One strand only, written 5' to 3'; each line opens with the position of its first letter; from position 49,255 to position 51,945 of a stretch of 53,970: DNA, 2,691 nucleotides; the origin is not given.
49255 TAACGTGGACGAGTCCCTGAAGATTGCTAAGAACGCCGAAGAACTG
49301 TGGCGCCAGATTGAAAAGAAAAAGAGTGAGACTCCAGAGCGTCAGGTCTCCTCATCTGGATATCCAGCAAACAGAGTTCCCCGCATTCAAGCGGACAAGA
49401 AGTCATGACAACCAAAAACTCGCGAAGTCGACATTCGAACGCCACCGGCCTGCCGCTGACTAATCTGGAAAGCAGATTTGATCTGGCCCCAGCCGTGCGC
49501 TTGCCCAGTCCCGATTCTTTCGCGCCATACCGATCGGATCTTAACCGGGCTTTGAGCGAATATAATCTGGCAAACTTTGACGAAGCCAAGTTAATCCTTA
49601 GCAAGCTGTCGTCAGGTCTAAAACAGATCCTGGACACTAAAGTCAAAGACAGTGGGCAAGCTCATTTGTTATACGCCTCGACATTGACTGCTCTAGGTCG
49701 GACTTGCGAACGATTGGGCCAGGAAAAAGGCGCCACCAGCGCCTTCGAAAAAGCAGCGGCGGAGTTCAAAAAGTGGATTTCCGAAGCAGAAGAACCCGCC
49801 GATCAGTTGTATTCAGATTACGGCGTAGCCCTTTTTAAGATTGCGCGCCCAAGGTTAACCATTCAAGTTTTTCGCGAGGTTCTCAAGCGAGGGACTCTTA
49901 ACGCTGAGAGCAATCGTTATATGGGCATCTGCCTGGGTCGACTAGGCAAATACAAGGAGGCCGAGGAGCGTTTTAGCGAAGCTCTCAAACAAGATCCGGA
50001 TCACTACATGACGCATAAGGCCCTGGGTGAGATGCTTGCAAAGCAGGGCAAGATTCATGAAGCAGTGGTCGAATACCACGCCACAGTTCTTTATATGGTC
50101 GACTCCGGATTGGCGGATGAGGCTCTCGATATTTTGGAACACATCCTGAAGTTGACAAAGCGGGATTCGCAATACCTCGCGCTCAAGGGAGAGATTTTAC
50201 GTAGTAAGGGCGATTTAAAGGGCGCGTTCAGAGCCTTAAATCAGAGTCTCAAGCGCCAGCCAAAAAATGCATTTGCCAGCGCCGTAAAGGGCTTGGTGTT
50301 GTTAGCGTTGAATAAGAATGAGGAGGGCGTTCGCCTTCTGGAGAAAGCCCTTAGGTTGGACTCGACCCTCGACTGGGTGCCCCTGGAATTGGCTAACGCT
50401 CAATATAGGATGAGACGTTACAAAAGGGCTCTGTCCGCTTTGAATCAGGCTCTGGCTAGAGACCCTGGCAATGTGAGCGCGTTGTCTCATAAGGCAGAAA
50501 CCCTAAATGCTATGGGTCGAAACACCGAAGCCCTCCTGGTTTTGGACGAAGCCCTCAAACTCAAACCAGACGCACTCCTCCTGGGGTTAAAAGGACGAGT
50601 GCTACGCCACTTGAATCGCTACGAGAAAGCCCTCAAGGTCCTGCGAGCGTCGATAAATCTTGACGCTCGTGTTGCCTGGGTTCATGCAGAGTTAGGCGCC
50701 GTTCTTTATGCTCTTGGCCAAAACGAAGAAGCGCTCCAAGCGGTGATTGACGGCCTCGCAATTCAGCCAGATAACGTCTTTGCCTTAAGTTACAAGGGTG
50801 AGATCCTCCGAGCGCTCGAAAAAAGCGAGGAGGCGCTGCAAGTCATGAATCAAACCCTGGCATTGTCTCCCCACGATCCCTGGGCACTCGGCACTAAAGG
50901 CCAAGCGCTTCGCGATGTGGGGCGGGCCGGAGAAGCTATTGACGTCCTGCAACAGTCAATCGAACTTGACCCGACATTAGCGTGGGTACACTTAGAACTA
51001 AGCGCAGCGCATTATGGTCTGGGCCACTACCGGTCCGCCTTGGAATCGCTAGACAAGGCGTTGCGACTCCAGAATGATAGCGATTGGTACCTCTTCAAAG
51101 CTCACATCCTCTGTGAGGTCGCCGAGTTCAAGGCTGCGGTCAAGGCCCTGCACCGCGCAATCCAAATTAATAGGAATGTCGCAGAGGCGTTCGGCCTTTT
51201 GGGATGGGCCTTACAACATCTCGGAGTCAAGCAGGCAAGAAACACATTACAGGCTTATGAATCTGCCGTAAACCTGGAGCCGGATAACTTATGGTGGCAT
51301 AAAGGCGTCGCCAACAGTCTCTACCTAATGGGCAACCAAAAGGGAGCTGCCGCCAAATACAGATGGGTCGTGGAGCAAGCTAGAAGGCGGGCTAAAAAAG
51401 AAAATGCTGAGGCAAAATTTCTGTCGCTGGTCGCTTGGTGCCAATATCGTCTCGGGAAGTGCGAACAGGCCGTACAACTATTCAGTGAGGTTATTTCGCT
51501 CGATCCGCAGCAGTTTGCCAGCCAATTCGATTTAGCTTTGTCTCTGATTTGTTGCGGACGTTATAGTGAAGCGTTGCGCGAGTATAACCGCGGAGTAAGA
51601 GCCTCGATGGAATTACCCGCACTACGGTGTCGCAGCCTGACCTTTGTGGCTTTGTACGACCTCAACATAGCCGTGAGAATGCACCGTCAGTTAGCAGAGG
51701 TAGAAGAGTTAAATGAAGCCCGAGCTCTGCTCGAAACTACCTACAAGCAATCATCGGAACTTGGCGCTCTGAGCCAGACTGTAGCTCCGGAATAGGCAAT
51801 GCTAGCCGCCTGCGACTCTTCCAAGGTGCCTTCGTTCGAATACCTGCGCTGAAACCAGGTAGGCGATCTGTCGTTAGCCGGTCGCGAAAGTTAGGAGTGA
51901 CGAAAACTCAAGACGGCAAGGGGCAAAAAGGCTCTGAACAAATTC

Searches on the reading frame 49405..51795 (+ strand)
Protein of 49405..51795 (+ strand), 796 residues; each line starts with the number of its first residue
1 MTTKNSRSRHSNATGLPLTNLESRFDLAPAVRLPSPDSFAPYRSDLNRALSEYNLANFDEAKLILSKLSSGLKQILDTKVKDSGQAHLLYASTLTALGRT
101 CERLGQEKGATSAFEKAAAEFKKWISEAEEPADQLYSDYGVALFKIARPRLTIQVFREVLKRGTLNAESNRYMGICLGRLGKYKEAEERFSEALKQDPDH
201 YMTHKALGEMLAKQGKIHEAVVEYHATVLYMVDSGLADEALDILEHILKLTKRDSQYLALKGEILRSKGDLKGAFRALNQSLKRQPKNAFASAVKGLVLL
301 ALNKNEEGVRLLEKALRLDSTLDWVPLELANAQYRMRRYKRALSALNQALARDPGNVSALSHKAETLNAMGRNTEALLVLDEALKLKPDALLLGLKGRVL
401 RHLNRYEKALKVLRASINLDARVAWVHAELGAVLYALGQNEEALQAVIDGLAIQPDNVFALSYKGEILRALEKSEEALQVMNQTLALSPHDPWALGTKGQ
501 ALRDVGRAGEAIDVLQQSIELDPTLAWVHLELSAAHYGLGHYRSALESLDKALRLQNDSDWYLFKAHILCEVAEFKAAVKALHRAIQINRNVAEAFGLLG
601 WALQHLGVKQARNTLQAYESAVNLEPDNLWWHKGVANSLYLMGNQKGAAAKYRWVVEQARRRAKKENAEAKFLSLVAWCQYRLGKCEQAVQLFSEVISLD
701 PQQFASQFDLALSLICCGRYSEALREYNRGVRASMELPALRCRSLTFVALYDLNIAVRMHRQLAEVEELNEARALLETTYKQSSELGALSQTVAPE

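Call 4: search_protein_families(library=pfam, proteins=[window:49405-51795:+], max_evalue=0.01)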
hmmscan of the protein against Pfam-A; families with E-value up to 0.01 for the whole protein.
window:49405-51795:+ (796 aa): 33 families (the best 25 are shown)
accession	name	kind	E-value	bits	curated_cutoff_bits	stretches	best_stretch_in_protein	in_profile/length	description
PF07719.23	TPR_2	-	6.6e-52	169.8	27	3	167-200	1-34/34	Tetratricopeptide repeat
PF13414.12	TPR_11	-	3.4e-50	167.9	26.8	3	499-540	1-42/42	TPR repeat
PF14559.12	TPR_19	-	8.5e-41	138.6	25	7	337-398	5-67/68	Tetratricopeptide repeat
PF00515.34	TPR_1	-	1.4e-39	132.8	27.8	2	172-200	6-34/34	Tetratricopeptide repeat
PF13428.12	TPR_14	-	2e-38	127.3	23.5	2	327-365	5-43/44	Tetratricopeptide repeat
PF13431.12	TPR_17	-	2.4e-38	127.6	24.4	0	346-377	2-33/34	Tetratricopeptide repeat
PF13432.12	TPR_16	-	1.5e-33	115.3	32.7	5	327-390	1-64/65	Tetratricopeptide repeat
PF13181.12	TPR_8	-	6.5e-33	110.5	25.7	0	495-524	4-33/34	Tetratricopeptide repeat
PF13424.12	TPR_12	-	9.9e-33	112.6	30.1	5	494-556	5-75/77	Tetratricopeptide repeat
PF12895.13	ANAPC3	-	4.1e-30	104.3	27.2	3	235-315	3-82/82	Anaphase-promoting complex, cyclosome, subunit 3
PF23914.1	TPR_CcmH_CycH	-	4e-17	62.9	42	2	275-385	36-149/158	Cytochrome c-type biogenesis protein H TPR domain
PF13176.12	TPR_7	-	1.7e-14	53.1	27.9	0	328-357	4-35/36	Tetratricopeptide repeat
PF13371.12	TPR_9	-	1.2e-13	51.3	35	1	467-524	4-61/73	Tetratricopeptide repeat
PF13174.12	TPR_6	-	1.8e-13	50.6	26.3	0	677-702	7-32/33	Tetratricopeptide repeat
PF12569.14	NatA_aux_su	-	3.9e-13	49.6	33.3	1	314-386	183-255/515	N-terminal acetyltransferase A, auxiliary subunit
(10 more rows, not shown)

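Call 9: search_protein_families(library=padloc, proteins=[window:49405-51795:+], max_evalue=1)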
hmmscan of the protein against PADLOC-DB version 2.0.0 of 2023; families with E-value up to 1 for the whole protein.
window:49405-51795:+ (796 aa): 7 families
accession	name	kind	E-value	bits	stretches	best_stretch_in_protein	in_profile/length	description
PDLC01172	TPR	-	2.3e-11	41.2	4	363-485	225-354/448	TPR repeats containing protein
PDLC01171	TPR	-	1.8e-09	35.2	2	465-558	230-319/504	TPR repeats containing protein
PDLC01092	C3a198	-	8.9e-09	32.8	2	424-558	196-338/523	TPR protein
PDLC04781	PDC-M71B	-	6e-06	23.2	1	405-495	131-220/515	-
PDLC04481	PDC-M16B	-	4.9e-05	20.2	3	513-594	167-248/471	-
PDLC04482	PDC-M16B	-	0.00064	16.5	1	397-494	188-287/555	-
PDLC01101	PrimPol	-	0.031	11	1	233-292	45-102/490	adaptation polymerase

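Call 10: search_protein_families(library=ncbifam, proteins=[window:49405-51795:+], max_evalue=1)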
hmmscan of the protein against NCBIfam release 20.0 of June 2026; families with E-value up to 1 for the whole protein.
window:49405-51795:+ (796 aa): 35 families (the best 25 are shown)
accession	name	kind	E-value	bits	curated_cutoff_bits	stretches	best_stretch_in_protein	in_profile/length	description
NF040959.1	MamA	equivalog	6.4e-54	182.5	200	6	529-657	74-201/204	magnetosome protein MamA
TIGR02917.1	PEP_TPR_lipo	equivalog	4e-45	154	312.2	4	233-390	341-498/899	XrtA/PEP-CTERM system TPR-repeat protein PrsT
TIGR02521.1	type_IV_pilW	equivalog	5.6e-31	107.9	154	4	404-557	45-200/234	type IV pilus biogenesis/stability protein PilW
TIGR02552.1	LcrH_SycD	equivalog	1.5e-24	86.2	104.8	5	676-739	24-87/136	SycD/LcrH family type III secretion system chaperone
NF033762.1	social_mot_Tgl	equivalog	9.9e-22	77.5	225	4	266-350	42-127/252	social motility TPR repeat lipoprotein Tgl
NF033920.0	C39_PA2778_fam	equivalog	5.6e-18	65.3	150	3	302-388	169-255/255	PA2778 family cysteine peptidase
NF052415.1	T3SS_chap_SctY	equivalog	2.7e-16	60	70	4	668-763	4-103/106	type III secretion apparatus assembly chaperone SctY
NF008391.2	PRK11189.1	equivalog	4.6e-15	55.9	250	3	582-649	88-153/297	lipoprotein NlpI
TIGR00990.1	3a0801s09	subfamily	9.8e-15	54.2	757.25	2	406-592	317-500/615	mitochondrial import receptor subunit TOM70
NF047371.1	FlcA_CTERM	equivalog_domain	7.6e-13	47.8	300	3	75-225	376-531/646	periplasmic flagellar collar protein FlcA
TIGR03939.1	PGA_TPR_OMP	equivalog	3.6e-12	45.3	366.65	5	398-515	94-211/800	poly-beta-1,6 N-acetyl-D-glucosamine export porin PgaA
NF052400.1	M48_BAM_BepA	equivalog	5.1e-12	45.3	570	5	271-386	323-438/483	beta-barrel assembly-enhancing protease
NF011721.1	PRK15174.1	equivalog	2.2e-11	42.7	1200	3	288-436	213-365/656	Vi polysaccharide transport protein VexE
NF033758.1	gliding_GltE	equivalog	2.5e-11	43.2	225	3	160-226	79-145/411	adventurous gliding motility TPR repeat lipoprotein GltE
NF008757.0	PRK11788.1-5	equivalog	1.1e-10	41.3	363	2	327-459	184-317/388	lipopolysaccharide assembly protein LapB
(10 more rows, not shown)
